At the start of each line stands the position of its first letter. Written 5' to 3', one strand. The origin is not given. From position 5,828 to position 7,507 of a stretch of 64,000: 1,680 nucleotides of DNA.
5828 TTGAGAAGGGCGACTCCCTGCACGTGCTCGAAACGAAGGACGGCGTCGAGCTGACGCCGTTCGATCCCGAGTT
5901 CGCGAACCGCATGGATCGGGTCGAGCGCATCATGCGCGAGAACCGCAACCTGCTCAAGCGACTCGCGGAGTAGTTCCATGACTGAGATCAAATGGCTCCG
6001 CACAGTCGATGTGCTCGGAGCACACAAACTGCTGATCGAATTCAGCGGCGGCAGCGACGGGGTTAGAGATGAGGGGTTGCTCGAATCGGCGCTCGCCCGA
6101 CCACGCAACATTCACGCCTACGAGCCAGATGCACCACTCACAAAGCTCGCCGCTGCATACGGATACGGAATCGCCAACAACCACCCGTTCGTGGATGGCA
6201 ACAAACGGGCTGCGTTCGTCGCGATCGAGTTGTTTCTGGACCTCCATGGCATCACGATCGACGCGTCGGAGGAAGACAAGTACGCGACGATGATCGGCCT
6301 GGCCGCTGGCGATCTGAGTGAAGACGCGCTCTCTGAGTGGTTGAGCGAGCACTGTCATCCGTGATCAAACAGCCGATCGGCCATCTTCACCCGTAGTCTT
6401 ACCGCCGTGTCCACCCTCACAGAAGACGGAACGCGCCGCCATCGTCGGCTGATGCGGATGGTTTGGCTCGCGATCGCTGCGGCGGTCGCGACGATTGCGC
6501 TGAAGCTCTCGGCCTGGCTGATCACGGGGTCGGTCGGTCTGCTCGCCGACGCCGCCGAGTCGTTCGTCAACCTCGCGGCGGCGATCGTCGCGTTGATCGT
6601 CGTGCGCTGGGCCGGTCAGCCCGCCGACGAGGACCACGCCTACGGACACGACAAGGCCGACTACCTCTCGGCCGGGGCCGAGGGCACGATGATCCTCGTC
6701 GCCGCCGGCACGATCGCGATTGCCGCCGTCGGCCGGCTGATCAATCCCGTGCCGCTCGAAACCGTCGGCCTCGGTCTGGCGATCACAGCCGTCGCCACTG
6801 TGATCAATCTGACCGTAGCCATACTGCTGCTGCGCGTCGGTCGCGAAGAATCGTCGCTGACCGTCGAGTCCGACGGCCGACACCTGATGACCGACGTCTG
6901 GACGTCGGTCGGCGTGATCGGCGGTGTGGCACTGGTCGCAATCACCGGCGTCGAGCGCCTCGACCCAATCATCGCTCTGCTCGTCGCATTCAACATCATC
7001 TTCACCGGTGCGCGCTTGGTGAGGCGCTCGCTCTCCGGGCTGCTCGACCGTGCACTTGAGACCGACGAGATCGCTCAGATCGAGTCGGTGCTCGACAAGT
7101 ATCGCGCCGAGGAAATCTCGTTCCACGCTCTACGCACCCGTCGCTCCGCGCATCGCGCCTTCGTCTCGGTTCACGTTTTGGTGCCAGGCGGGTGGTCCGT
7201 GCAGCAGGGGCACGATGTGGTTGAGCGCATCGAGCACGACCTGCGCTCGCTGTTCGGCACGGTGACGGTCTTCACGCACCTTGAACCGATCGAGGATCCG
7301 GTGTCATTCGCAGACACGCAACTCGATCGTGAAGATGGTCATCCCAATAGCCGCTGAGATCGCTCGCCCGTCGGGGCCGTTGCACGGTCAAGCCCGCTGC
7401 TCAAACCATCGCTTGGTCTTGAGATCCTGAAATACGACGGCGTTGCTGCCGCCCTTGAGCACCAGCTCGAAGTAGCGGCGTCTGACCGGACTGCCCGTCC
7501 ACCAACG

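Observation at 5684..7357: AbrB-type antitoxin / Doc toxin (plus a CDF exporter) sits on the divergent side of the dnaE2 LexA box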

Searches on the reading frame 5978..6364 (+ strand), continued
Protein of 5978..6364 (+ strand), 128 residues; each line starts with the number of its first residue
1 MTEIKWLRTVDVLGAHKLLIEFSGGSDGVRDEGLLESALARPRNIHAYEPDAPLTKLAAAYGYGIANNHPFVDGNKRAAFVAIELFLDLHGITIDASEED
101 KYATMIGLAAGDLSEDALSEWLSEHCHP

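Call 45: find_encoding_contigs(protein=P0019, flank=5000, max_places=2)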
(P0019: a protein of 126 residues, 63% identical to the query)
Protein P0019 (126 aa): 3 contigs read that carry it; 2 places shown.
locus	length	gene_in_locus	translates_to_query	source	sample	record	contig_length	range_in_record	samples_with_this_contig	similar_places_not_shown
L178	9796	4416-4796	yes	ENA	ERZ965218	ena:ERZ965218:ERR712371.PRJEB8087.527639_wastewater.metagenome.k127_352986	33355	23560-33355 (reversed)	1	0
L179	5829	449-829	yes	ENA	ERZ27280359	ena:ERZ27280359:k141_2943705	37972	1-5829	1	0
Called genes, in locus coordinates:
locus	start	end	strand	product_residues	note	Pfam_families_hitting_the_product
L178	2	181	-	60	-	?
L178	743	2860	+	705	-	PF23545:Zn_ribbon_HMPTM, PF04055:Radical_SAM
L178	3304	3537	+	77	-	PF05532:CsbD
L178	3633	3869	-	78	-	-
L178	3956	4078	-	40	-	-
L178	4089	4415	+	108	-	PF04014:MazE_antitoxin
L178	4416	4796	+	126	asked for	PF02661:Fic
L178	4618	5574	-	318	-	-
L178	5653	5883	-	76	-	PF04014:MazE_antitoxin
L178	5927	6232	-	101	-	-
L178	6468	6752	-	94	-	-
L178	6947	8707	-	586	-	PF00326:Peptidase_S9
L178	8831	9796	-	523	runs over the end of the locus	PF00144:Beta-lactamase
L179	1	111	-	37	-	?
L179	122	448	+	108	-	PF04014:MazE_antitoxin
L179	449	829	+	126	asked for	PF02661:Fic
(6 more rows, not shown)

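Call 46: find_encoding_contigs(protein=P0017, flank=5000, max_places=2)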
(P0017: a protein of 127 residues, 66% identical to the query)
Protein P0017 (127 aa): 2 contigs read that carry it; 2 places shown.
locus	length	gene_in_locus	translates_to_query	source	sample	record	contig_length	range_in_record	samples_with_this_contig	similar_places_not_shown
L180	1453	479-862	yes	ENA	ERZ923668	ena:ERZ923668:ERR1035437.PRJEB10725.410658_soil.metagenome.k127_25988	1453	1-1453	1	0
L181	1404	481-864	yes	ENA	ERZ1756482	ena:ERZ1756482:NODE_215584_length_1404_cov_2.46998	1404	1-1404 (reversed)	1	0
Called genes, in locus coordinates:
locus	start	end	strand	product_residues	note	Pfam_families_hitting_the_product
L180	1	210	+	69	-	?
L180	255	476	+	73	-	PF04014:MazE_antitoxin (weak)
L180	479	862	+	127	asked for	PF02661:Fic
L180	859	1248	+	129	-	-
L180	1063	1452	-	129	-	?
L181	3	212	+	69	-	?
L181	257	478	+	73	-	PF04014:MazE_antitoxin (weak)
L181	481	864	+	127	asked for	PF02661:Fic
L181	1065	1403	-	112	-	?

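Call 48: search_solved_structures(query=window:5978-6364:+, max_evalue=0.001, show_alignments=1)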
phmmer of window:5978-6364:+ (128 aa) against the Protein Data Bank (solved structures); distinct sequences matched with E-value up to 0.001: 4.
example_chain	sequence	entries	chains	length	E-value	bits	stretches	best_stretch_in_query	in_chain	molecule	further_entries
3k33_A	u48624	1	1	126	4e-09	40.2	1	11-122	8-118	Death on curing protein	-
3dd7_A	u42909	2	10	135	3.5e-08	37.2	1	11-122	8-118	Death on curing protein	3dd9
3kh2_A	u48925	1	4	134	6.5e-08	36.3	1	11-122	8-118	Death on curing protein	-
9vzc_A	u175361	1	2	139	2.5e-05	28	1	4-104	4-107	Death-on-curing family protein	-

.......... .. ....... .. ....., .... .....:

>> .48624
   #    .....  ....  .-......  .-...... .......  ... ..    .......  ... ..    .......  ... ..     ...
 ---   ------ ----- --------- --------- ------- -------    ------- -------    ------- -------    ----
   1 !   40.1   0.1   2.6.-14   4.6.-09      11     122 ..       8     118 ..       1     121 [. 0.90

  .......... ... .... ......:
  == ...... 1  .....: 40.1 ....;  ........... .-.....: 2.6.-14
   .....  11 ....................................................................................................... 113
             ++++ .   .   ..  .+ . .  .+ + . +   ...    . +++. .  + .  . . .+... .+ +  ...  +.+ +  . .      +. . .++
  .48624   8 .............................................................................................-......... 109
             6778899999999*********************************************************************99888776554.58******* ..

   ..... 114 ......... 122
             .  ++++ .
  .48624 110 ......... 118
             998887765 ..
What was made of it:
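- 5978..6364 (+): doc toxin (Fic fold kinase family), 128 aa, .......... P1 Doc structures 3K33/3DD7 are the closest solved relatives (call 48).
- Closest known: Phd/Doc of phage P1 and chromosomal doc modules. Same: The closest solved structures are P1 Doc 3K33 and 3DD7 (call 48).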

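Call 52: find_encoding_contigs(protein=P0007, flank=5000, max_places=2)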
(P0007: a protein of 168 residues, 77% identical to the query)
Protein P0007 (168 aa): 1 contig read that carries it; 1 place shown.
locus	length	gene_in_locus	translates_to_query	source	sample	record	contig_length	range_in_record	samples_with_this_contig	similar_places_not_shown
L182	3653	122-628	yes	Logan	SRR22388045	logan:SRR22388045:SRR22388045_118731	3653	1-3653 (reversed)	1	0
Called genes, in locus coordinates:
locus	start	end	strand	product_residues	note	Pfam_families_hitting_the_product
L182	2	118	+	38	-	?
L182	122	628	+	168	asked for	PF02661:Fic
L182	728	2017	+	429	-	PF13173:AAA_14, PF13401:AAA_22 (faint), PF13635:DUF4143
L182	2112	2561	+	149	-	-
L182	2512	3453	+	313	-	-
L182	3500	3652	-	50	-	?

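Call 53: find_encoding_contigs(protein=P0003, flank=5000, max_places=3)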
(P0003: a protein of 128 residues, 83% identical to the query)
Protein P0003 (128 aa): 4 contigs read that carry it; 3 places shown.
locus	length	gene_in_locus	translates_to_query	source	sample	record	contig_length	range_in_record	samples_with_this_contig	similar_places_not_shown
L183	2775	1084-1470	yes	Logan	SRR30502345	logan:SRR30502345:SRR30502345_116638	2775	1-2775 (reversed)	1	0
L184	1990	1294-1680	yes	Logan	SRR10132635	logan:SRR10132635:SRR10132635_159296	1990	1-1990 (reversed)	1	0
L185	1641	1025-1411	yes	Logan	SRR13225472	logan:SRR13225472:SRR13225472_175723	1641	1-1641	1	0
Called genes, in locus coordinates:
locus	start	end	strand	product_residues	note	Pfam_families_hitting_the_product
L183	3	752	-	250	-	?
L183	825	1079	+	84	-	PF04014:MazE_antitoxin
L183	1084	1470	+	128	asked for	PF02661:Fic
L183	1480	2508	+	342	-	PF01545:Cation_efflux, PF16916:ZT_dimer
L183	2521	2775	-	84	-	?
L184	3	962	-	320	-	?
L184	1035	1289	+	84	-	PF04014:MazE_antitoxin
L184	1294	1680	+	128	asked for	PF02661:Fic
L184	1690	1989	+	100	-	?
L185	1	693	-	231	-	?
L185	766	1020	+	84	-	PF04014:MazE_antitoxin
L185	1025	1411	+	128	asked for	PF02661:Fic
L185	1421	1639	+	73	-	?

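Call 57: search_protein_families(library=pfam, proteins=[L173:4653-4940:-, L165:3436-4488:-, L175:6447-6719:-, L177:1624-1893:+, L177:1890-2321:+, L177:3125-3385:+, L182:2112-2561:+, L182:2512-3453:+], max_evalue=0.01)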
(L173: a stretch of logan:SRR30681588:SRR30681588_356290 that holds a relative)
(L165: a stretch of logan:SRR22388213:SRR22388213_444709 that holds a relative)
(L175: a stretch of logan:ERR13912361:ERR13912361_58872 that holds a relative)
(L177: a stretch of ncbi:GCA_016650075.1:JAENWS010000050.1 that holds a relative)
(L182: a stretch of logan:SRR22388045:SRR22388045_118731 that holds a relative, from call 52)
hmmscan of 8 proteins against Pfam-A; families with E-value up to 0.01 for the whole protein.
L173:4653-4940:- (95 aa): 1 family
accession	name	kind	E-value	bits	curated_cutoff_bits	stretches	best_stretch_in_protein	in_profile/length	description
PF00487.30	FA_desaturase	-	3e-05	24.3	29.7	1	12-58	193-240/253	Fatty acid desaturase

L165:3436-4488:- (350 aa): 1 family
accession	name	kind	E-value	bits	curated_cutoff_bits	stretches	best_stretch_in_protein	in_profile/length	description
PF10604.15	Polyketide_cyc2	-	0.0043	17.8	27.4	1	4-96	3-106/142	Polyketide cyclase / dehydrase and lipid transport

L175:6447-6719:- (90 aa): 0 families

L177:1624-1893:+ (89 aa): 5 families
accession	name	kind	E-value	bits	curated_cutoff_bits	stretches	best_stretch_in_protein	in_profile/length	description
PF01402.27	RHH_1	-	0.00078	19.7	20.5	1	7-33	1-27/39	Ribbon-helix-helix protein, copG family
PF21983.2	NikA-like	-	0.0018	18.8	27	1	18-39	17-38/72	Mobilization protein NikA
PF07878.17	RHH_5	-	0.0032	17.6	26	1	6-45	2-40/43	CopG-like RHH_1 or ribbon-helix-helix domain, RHH_5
PF15919.11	HicB_lk_antitox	-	0.0055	17.3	27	1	2-39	86-123/123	HicB_like antitoxin of bacterial toxin-antitoxin system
PF19891.5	DUF6364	-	0.0073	17.2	27.3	1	5-38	2-35/70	Family of unknown function (DUF6364)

L177:1890-2321:+ (143 aa): 2 families
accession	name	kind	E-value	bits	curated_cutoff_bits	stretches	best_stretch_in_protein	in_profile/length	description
PF01850.27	PIN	-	9.4e-14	52.5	23.6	1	2-133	1-118/120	PIN domain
PF18480.7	DUF5615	-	0.0064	16.8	23.8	1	99-132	28-61/110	Domain of unknown function (DUF5615)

L177:3125-3385:+ (86 aa): 0 families

L182:2112-2561:+ (149 aa): 0 families

L182:2512-3453:+ (313 aa): 0 families

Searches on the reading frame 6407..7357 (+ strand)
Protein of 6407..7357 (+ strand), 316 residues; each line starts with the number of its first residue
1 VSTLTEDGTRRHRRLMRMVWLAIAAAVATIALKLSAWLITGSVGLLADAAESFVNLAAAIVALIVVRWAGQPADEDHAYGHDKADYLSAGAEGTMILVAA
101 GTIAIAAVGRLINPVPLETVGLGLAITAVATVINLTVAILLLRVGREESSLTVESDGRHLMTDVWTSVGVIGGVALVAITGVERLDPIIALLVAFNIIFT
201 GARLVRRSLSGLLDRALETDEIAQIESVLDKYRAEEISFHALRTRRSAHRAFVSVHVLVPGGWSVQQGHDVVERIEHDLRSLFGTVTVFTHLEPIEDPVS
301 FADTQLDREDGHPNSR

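Call 3: search_protein_families(library=pfam, proteins=[window:6407-7357:+])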
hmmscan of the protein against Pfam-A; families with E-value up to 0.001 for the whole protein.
window:6407-7357:+ (316 aa): 2 families
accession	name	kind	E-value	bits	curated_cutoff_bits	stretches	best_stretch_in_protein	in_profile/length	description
PF01545.26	Cation_efflux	-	2.2e-38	132.5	26.6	1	19-213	1-198/198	Cation efflux family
PF16916.11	ZT_dimer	-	2.7e-19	69.4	26.7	1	218-294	2-77/78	Dimerisation domain of Zinc Transporter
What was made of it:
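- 6407..7357 (+): Cation diffusion facilitator gene (MntE/FieF-like), 316 aa. PF01545 + PF16916 (call 3).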

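Call 18: search_protein_families(library=ncbifam, proteins=[window:6452-7357:+])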
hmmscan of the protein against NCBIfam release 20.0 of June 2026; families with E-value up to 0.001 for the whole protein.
window:6452-7357:+ (301 aa): 10 families
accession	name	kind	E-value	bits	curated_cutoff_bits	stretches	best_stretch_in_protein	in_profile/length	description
NF052621.1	MngEfTpMntE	equivalog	1.3e-76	257.9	500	1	2-281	4-283/293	manganese efflux transporter MntE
TIGR01297.1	CDF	superfamily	1.2e-66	224.9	82.35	1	2-280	3-283/285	cation diffusion facilitator family transporter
NF050169.1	CatEfflxFieF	equivalog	5.1e-51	173.6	420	1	7-280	11-282/282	cation efflux pump FieF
NF007064.0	PRK09509.1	equivalog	2.3e-48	164.8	447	1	4-280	13-287/300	CDF family cation-efflux transporter FieF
NF052602.1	Zn_efflux_Cdf31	equivalog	5.2e-30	104.9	460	1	3-281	9-291/299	CDF family zinc efflux transporter Cdf31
NF033615.1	CDF_MamM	equivalog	7.6e-29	100.8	350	1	3-266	11-274/290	magnetosome biogenesis CDF transporter MamM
NF033616.1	CDF_MamB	equivalog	1.5e-28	100.1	350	1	2-264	7-267/284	magnetosome biogenesis CDF transporter MamB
NF002923.0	PRK03557.1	equivalog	2.7e-23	82.7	408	1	11-245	28-260/313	CDF family zinc transporter ZitB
NF040994.1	MamV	equivalog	2.4e-13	49.8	500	1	3-269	13-276/319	CDF transporter MamV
NF033827.1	CDF_efflux_DmeF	equivalog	1e-10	41.5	250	2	2-127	16-141/309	CDF family Co(II)/Ni(II) efflux transporter DmeF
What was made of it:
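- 6407..7357 (+): TIGR01297 at 225 bits (call 18).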
